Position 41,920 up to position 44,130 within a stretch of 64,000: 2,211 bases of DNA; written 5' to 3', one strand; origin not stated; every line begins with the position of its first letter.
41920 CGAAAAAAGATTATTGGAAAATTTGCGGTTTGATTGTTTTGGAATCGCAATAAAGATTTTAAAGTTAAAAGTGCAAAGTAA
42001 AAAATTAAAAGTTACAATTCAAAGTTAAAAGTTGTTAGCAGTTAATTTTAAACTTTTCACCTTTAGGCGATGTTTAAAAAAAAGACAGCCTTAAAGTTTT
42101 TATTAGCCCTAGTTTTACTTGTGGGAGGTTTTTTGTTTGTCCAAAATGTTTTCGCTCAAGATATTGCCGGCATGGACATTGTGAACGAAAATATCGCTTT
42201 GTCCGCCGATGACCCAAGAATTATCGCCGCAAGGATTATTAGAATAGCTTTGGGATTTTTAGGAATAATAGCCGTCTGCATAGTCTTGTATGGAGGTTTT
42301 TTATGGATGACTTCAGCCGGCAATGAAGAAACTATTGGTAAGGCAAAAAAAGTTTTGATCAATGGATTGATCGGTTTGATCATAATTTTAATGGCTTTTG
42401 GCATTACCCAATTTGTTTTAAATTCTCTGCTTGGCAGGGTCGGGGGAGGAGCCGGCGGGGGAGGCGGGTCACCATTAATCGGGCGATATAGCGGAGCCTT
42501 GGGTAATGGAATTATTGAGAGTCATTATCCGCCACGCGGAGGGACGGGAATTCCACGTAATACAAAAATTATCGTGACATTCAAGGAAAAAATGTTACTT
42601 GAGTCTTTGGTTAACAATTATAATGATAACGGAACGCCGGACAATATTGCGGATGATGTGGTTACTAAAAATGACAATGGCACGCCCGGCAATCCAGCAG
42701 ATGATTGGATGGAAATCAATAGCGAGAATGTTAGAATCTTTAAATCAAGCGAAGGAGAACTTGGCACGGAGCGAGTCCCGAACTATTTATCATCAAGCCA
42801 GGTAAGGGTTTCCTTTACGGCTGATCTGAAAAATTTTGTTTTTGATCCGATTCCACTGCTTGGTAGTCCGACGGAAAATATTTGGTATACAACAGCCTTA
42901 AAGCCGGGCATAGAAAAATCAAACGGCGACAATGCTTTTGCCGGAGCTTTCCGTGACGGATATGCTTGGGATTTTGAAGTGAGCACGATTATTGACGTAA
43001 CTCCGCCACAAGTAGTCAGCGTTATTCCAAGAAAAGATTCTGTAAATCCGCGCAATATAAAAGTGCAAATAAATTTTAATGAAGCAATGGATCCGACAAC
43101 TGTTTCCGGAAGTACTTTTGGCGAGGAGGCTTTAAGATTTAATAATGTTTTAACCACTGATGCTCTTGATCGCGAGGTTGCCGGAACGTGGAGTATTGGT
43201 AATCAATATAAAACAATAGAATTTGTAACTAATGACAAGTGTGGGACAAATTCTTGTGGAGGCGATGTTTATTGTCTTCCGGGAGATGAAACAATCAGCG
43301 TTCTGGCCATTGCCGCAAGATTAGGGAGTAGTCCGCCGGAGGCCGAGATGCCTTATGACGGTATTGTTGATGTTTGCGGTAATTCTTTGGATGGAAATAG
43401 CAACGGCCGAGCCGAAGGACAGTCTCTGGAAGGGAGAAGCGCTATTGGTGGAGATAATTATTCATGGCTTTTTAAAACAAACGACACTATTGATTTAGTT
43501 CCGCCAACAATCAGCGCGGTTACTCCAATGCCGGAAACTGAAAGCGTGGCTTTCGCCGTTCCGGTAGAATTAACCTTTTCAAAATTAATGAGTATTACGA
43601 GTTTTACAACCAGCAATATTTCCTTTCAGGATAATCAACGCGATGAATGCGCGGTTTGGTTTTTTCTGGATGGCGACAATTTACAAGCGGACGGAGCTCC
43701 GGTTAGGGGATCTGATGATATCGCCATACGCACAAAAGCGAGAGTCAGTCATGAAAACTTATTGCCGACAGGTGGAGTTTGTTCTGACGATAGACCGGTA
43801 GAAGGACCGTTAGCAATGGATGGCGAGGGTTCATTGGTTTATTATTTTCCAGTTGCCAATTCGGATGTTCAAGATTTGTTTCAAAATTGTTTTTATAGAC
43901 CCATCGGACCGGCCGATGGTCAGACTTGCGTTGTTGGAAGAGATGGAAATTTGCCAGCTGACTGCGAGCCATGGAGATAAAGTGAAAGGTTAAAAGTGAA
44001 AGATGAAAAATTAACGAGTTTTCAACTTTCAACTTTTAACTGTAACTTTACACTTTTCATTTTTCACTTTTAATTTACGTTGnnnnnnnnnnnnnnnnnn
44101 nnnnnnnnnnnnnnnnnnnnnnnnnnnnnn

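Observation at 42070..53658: Surface/attachment locus: two proteins sharing a VirB2/TrbC-pilin-like N-terminal module, one of them a 3192-aa multidomain giant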

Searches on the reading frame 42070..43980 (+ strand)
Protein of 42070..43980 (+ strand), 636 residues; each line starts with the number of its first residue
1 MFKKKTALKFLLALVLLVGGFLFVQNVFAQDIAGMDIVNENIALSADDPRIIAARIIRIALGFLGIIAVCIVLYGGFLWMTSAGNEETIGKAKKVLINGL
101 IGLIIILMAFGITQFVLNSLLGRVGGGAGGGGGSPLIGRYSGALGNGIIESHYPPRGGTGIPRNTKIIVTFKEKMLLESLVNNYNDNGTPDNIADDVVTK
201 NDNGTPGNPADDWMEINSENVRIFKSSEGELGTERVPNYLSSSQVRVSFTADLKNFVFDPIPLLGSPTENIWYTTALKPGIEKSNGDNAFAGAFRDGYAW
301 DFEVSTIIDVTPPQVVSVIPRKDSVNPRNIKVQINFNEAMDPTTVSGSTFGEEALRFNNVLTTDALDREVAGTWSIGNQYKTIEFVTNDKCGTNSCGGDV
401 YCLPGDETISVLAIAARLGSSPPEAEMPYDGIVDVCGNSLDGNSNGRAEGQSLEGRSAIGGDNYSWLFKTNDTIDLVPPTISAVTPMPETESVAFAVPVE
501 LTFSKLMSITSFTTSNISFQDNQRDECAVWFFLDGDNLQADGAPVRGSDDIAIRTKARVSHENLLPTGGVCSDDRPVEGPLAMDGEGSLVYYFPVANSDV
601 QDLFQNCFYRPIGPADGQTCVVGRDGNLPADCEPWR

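Call 5: search_protein_families(library=pfam, proteins=[window:42070-43980:+], max_evalue=0.01)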
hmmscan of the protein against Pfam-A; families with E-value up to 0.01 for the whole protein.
window:42070-43980:+ (636 aa): 2 families
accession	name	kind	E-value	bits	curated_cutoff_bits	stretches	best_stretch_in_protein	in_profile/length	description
PF13205.12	Big_5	-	2.1e-15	57.7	23.6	1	309-372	1-56/105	Bacterial Ig-like domain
PF18895.5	T4SS_pilin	-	7e-05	23.3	26.6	1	59-116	15-71/71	Type IV secretion system pilin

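Call 21: search_protein_families(library=ncbifam, proteins=[window:42070-43980:+], max_evalue=0.01)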
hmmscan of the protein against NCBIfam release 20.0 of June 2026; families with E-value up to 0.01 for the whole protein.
window:42070-43980:+ (636 aa): 1 family
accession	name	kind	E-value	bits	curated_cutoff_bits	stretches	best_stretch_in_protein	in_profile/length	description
NF045849.1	ICE_MMCAP2_0565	equivalog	3.2e-08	33.1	40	1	56-118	16-78/80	Mbov_0395 family pilin-like conjugal transfer protein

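Call 62: find_related_loci(query=window:42070-43977:+, collection=genome_contigs, flank=10000)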
Query window:42070-43977:+ (636 aa) in genome_contigs; peptide patterns used: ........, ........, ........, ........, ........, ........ (x = any residue, [..] = any of these).
50 stretches matched a pattern; 15 encode a relative of the query (tblastn E <= 1e-3); 15 distinct loci.
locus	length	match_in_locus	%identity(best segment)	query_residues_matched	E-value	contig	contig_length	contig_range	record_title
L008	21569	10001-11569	40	10-614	4e-113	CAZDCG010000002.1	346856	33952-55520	MAG TPA_asm: uncultured Gammaproteobacteria bacterium isolate SRP263527_co2_164 genome assembly, contig: NODE_8_length_3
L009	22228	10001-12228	40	2-633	4e-113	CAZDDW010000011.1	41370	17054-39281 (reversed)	MAG TPA_asm: uncultured Gammaproteobacteria bacterium isolate SRP200020_co1_303 genome assembly, contig: NODE_1216_lengt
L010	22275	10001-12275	37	11-632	2e-107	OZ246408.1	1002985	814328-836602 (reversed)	MAG: uncultured Gammaproteobacteria bacterium isolate SRP141376_co4_2 genome assembly, chromosome: 1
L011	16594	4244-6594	35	1-627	3e-96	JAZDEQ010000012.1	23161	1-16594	MAG: Candidatus Uhrbacteria bacterium isolate MEGAHIT-group-0.159 k141_83882, whole genome shotgun sequence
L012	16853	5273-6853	33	1-614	2e-92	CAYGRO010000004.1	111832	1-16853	MAG TPA_asm: uncultured Gammaproteobacteria bacterium isolate ERP117304_co2_153 genome assembly, contig: NODE_182_length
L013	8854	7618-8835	45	12-450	5e-84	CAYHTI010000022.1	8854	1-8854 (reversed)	MAG TPA_asm: uncultured Gammaproteobacteria bacterium isolate ERP119705_co15_179 genome assembly, contig: NODE_9600_leng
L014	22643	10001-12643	32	2-617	7e-76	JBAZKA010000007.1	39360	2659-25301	MAG: Patescibacteria group bacterium isolate SO_2017_LW4_132 scaffold_2381_c1_LW137-91_2017, whole genome shotgun sequen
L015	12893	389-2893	37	34-615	2e-50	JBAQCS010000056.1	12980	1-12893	MAG: Patescibacteria group bacterium isolate MFD12010_ilm_asm_bin15 k127_126785, whole genome shotgun sequence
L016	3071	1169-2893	38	33-491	1e-45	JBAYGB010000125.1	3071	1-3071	MAG: Patescibacteria group bacterium isolate SO_2016_GW1_115 scaffold64161_OW334_2016, whole genome shotgun sequence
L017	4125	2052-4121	39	31-481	2e-38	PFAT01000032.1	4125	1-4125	MAG: Candidatus Falkowbacteria bacterium CG10_big_fil_rev_8_21_14_0_10_44_15 CG10_8_21_14_0.10_scaffold_46009_c, whole g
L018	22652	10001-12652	38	4-628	2e-47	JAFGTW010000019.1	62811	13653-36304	MAG: Patescibacteria group bacterium isolate ZodW_maxbin.059 k87_5811180, whole genome shotgun sequence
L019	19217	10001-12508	38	2-521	2e-31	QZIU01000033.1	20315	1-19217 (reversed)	MAG: Candidatus Parcubacteria bacterium isolate SURF_57 contig-100_3944_length_20315_read_count_176124, whole genome sho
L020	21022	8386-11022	37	2-632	4e-46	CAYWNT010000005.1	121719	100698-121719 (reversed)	MAG TPA_asm: uncultured Gammaproteobacteria bacterium isolate SRP077602_co7_178 genome assembly, contig: NODE_378_length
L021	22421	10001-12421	40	38-620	2e-50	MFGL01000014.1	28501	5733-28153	MAG: Candidatus Falkowbacteria bacterium RIFOXYC2_FULL_47_12 rifoxyc2_full_scaffold_2243, whole genome shotgun sequence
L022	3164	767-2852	31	9-516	4e-24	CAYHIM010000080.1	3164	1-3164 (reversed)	MAG TPA_asm: uncultured Gammaproteobacteria bacterium isolate ERP119705_co14_116 genome assembly, contig: NODE_71942_len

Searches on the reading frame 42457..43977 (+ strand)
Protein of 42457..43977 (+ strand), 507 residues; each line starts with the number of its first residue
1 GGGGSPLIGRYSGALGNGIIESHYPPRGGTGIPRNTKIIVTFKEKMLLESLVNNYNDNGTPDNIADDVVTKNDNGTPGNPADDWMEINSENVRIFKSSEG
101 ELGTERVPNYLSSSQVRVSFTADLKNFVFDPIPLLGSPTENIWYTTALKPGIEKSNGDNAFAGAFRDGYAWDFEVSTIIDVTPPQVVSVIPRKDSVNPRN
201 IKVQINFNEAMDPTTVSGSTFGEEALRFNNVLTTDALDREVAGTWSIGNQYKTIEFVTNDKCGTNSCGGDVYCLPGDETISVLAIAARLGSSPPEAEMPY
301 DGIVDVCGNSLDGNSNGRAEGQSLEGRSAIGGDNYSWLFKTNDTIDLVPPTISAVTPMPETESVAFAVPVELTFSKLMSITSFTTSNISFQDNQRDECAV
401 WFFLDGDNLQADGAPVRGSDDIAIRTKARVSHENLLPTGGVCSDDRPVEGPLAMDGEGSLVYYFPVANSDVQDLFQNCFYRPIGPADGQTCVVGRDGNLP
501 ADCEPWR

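Call 52: search_solved_structures(query=window:42460-43977:+, max_evalue=1, show_alignments=1)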
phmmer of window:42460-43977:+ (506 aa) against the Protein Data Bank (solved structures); distinct sequences matched with E-value up to 1: 0.

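Call 74: find_homologous_proteins(query=window:42457-43977:+, max_evalue=0.00001)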
Query window:42457-43977:+ (507 aa): 349 proteins with E <= 0.00001 among 8000 candidates; the best 120 are listed.
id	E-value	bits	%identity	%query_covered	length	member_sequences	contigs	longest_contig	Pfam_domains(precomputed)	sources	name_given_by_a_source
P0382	0.0e+0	1073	95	100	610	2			PF13205.13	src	-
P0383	1.2e-259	880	75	99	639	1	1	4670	PF13205.13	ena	-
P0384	1.7e-211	722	65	99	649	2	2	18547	PF13205.13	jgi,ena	-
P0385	1.4e-198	679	62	99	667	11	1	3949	PF13205.13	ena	-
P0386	3.2e-184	632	60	95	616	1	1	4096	PF13205.13,PF18895.6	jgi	jgi:hypothetical protein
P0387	1.3e-183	630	60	99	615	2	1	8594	PF13205.13,PF18895.6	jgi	jgi:hypothetical protein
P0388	1.7e-171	590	55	100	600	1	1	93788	PF13205.13,PF18895.6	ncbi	-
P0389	1.6e-166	573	53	94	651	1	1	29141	PF13205.13,PF18895.6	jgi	jgi:hypothetical protein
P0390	3.8e-162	559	55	95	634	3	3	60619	PF13205.13,PF18895.6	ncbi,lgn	ncbi:MAG: Ig-like domain-containing protein [Patescibacteria group bacterium]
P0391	5.1e-160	552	54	95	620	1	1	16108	PF13205.13,PF18895.6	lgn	-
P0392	1.9e-158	547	54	98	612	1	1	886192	PF13205.13,PF18895.6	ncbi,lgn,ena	-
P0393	3.4e-158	546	55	95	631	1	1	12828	PF13205.13,PF18895.6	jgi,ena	-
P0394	5.7e-158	545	55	94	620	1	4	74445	PF13205.13,PF18895.6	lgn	-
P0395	1.7e-155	537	54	95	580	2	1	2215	PF13205.13,PF18895.6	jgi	jgi:hypothetical protein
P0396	2.6e-155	536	54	94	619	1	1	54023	PF13205.13,PF18895.6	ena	-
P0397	2.9e-155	536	54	95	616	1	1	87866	PF13205.13,PF18895.6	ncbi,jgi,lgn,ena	ncbi:MAG: Ig-like domain-containing protein [Patescibacteria group bacterium]|jgi:hypothetical prote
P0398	3.6e-152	526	54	97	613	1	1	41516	PF13205.13,PF18895.6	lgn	-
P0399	6.3e-151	522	51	96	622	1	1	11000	PF13205.13,PF18895.6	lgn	-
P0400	7.1e-150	518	54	95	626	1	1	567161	PF13205.13,PF18895.6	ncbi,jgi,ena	ncbi:MAG: Ig-like domain-containing protein [Patescibacteria group bacterium]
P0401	2.6e-149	516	55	94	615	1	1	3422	PF13205.13,PF18895.6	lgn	-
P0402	2.9e-148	513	51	98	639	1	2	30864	PF13205.13,PF18895.6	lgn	-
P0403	3.5e-148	513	50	98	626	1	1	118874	PF13205.13,PF18895.6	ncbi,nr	ncbi:Ig-like domain-containing protein [Candidatus Falkowbacteria bacterium]|nr:Ig-like domain-conta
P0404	2.1e-147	510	51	98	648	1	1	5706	PF13205.13,PF18895.6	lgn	-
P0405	4.2e-147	509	53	98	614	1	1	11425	PF13205.13,PF18895.6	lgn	-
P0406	6.6e-147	508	53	96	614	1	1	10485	PF13205.13,PF18895.6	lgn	-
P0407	1.3e-145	504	51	99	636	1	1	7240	PF13205.13,PF18895.6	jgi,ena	-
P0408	1.4e-145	504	52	95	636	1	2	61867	PF13205.13,PF18895.6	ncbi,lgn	-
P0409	4.0e-145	503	51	98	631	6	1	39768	PF13205.13,PF18895.6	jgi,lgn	jgi:hypothetical protein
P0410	1.4e-144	501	52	96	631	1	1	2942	PF13205.13,PF18895.6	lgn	-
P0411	1.5e-140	487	52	94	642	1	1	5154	PF13205.13,PF18895.6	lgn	-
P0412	6.4e-139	482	52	94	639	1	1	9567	PF13205.13,PF18895.6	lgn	-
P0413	8.7e-134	465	50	95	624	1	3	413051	PF13205.13,PF18895.6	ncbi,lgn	-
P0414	1.4e-132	461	49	96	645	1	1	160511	PF13205.13,PF18895.6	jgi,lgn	jgi:hypothetical protein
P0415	2.1e-131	457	50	94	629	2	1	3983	PF13205.13,PF18895.6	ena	-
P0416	3.3e-131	457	51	96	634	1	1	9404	PF13205.13,PF18895.6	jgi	jgi:hypothetical protein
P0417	8.1e-130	452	50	94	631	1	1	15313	PF13205.13,PF18895.6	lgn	-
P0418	1.0e-107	379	45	89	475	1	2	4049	PF13205.13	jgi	jgi:hypothetical protein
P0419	5.3e-103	364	43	95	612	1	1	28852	PF13205.13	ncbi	-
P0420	2.7e-102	361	43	96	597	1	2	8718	PF13205.13,PF18895.6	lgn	-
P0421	3.8e-101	357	46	92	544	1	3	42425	PF13205.13,PF18895.6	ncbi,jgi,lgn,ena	ncbi:MAG TPA: Ig-like domain-containing protein [Patescibacteria group bacterium]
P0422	1.0e-99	353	42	95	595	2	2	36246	PF13205.13,PF18895.6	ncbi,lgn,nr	ncbi:hypothetical protein KJ969_01605 [Patescibacteria group bacterium]|nr:hypothetical protein [Pat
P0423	2.3e-98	348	44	94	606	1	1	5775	PF13205.13,PF18895.6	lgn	-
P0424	3.0e-98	348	50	71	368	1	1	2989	PF13205.13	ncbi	ncbi:MAG: Ig-like domain-containing protein, partial [Patescibacteria group bacterium]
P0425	4.6e-98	347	44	93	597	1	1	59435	PF13205.13,PF18895.6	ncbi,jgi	jgi:hypothetical protein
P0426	6.0e-98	347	44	96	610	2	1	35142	PF13205.13,PF18895.6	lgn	-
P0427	3.7e-97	344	44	93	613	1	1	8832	PF13205.13,PF18895.6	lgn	-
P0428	5.8e-93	330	43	92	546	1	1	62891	PF13205.13,PF18895.6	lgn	-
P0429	1.6e-92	329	42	95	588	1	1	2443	PF13205.13,PF18895.6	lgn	-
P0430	3.7e-92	328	43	95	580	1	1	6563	PF13205.13,PF18895.6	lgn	-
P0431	7.5e-92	327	42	95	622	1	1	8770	PF13205.13,PF18895.6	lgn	-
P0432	8.0e-92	327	40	97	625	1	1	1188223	PF13205.13,PF18895.6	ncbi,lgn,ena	-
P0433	1.8e-91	326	40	98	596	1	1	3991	PF13205.13,PF18895.6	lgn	-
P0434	2.1e-91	325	42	98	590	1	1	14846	PF13205.13,PF18895.6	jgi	jgi:hypothetical protein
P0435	2.3e-91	325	42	95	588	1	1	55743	PF13205.13,PF18895.6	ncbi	-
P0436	5.7e-91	324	42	97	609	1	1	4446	PF13205.13,PF18895.6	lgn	-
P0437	5.7e-91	324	42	92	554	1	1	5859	PF13205.13,PF18895.6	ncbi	-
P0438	1.4e-90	323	41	97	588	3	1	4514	PF13205.13,PF18895.6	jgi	jgi:hypothetical protein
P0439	3.5e-90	321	40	95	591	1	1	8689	PF13205.13,PF18895.6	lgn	-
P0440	5.5e-90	321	39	97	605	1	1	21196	PF13205.13,PF18895.6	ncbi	-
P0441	1.3e-89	319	46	79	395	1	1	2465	PF13205.13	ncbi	-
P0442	1.5e-88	316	40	95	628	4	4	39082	PF13205.13,PF18895.6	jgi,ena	jgi:hypothetical protein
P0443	2.7e-88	315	38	95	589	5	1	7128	PF13205.13,PF18895.6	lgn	-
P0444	3.4e-88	315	39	97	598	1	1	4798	PF13205.13,PF18895.6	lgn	-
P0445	2.8e-87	312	40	97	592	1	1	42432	PF13205.13,PF18895.6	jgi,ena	-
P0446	6.8e-87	310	40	93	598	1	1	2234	PF13205.13,PF18895.6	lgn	-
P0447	8.9e-87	310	41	92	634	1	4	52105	PF13205.13,PF18895.6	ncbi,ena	-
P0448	6.7e-85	304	38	92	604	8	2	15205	PF13205.13,PF18895.6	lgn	-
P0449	4.8e-83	298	38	93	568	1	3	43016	PF13205.13,PF18895.6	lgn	-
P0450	5.0e-83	298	39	97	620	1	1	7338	PF13205.13,PF18895.6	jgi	jgi:hypothetical protein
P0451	6.2e-83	297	38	91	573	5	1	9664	PF13205.13,PF18895.6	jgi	-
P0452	7.4e-83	297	39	95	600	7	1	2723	PF13205.13,PF18895.6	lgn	-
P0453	8.5e-83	297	40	96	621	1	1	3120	PF13205.13,PF18895.6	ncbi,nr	ncbi:hypothetical protein HY478_01640 [Candidatus Uhrbacteria bacterium]|nr:hypothetical protein [Ca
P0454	1.5e-82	296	39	97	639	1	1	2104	PF13205.13,PF18895.6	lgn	-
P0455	1.3e-81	293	38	94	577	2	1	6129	PF13205.13,PF18895.6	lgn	-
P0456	2.9e-81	292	46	74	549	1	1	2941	PF13205.13,PF18895.6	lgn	-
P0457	4.3e-81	291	37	93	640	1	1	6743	PF13205.13,PF18895.6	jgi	jgi:hypothetical protein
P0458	1.0e-80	290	47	67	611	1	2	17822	PF13205.13,PF18895.6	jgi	jgi:hypothetical protein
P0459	1.8e-80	289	38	97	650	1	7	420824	PF13205.13,PF18895.6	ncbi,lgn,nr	ncbi:hypothetical protein EDM68_00710 [Candidatus Uhrbacteria bacterium]|nr:MAG: hypothetical protei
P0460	3.3e-80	288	38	96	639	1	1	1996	PF13205.13,PF18895.6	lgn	-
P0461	8.6e-80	287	38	97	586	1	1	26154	PF13205.13,PF18895.6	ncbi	-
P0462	2.1e-79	286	39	95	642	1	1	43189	PF13205.13,PF18895.6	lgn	-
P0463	3.5e-79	285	39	96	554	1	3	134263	PF13205.13,PF18895.6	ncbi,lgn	-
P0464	3.7e-79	285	38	91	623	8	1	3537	PF13205.13,PF18895.6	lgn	-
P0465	1.1e-78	283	36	95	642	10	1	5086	PF13205.13,PF18895.6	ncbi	-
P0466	2.0e-78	283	39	92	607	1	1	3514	PF13205.13,PF18895.6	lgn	-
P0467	2.2e-78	282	43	74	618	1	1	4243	PF13205.13,PF18895.6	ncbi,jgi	jgi:uncharacterized SAM-binding protein YcdF (DUF218 family)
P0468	3.1e-78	282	40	92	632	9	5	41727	PF13205.13,PF18895.6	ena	-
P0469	7.3e-78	281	38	97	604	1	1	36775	PF13205.13,PF18895.6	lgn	-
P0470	2.8e-77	279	40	96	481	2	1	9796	PF13205.13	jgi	jgi:hypothetical protein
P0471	9.3e-77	277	37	97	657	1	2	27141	PF13205.13,PF18895.6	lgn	-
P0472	1.2e-76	277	38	93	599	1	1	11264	PF13205.13,PF18895.6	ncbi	-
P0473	3.4e-76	275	37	96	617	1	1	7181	PF13205.13,PF18895.6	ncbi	-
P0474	3.9e-76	275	38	92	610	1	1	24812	PF13205.13,PF18895.6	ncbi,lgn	-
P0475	8.6e-76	274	37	97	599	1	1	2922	PF13205.13,PF18895.6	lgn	-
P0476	1.0e-75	274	37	93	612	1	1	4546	PF13205.13,PF18895.6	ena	-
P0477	2.4e-75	272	37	95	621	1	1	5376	PF13205.13,PF18895.6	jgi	jgi:hypothetical protein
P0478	2.7e-75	272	37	97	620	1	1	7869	PF13205.13,PF18895.6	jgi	jgi:hypothetical protein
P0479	8.0e-75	271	37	95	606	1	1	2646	PF13205.13,PF18895.6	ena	-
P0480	1.4e-74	270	43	76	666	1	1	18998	PF13205.13,PF18895.6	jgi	-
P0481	1.7e-74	270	38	92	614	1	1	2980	PF13205.13,PF18895.6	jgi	jgi:hypothetical protein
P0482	2.0e-74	269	38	92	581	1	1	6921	PF13205.13,PF18895.6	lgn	-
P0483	2.9e-74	269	43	72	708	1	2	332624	PF13205.13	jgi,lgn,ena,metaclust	metaclust:\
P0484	3.0e-74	269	38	93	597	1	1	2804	PF13205.13,PF18895.6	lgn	-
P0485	8.1e-74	267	37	94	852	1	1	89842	PF13205.13,PF18895.6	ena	-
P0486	8.6e-74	267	37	95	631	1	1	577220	PF13205.13,PF18895.6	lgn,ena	-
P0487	1.3e-73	267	40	78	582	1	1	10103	PF13205.13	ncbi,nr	ncbi:MAG: Ig-like domain-containing protein, partial [bacterium]|nr:Ig-like domain-containing protei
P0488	1.9e-73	266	36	96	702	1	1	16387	PF13205.13,PF18895.6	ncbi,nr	ncbi:MAG: Ig-like domain-containing protein [Candidatus Parcubacteria bacterium]|nr:Ig-like domain-c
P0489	7.0e-73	264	36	93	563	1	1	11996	PF13205.13,PF18895.6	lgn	-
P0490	1.1e-72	264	36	94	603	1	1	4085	PF13205.13,PF18895.6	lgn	-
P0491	1.8e-72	263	36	96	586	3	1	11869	PF13205.13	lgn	-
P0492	2.5e-72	262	36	92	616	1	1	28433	PF13205.13,PF18895.6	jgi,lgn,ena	-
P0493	3.2e-72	262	38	92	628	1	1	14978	PF13205.13,PF18895.6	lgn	-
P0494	6.4e-72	261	37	96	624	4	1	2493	PF13205.13,PF18895.6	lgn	-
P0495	7.8e-72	261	38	92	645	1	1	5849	PF13205.13,PF18895.6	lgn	-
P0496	8.6e-72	261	42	72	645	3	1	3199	PF13205.13,PF18895.6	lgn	-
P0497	1.0e-71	260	36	98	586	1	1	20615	PF13205.13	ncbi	-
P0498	1.7e-71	260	43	75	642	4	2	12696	PF13205.13,PF18895.6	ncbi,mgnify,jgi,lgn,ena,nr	ncbi:MAG TPA: hypothetical protein ENN28_02395 [Candidatus Uhrbacteria bacterium]|mgnify:CR=1 FL=1|n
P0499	1.9e-71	259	36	93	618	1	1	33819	PF13205.13,PF18895.6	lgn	-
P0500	2.0e-71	259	35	95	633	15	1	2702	PF13205.13,PF18895.6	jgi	-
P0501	4.0e-71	258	35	97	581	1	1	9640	PF13205.13,PF18895.6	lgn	-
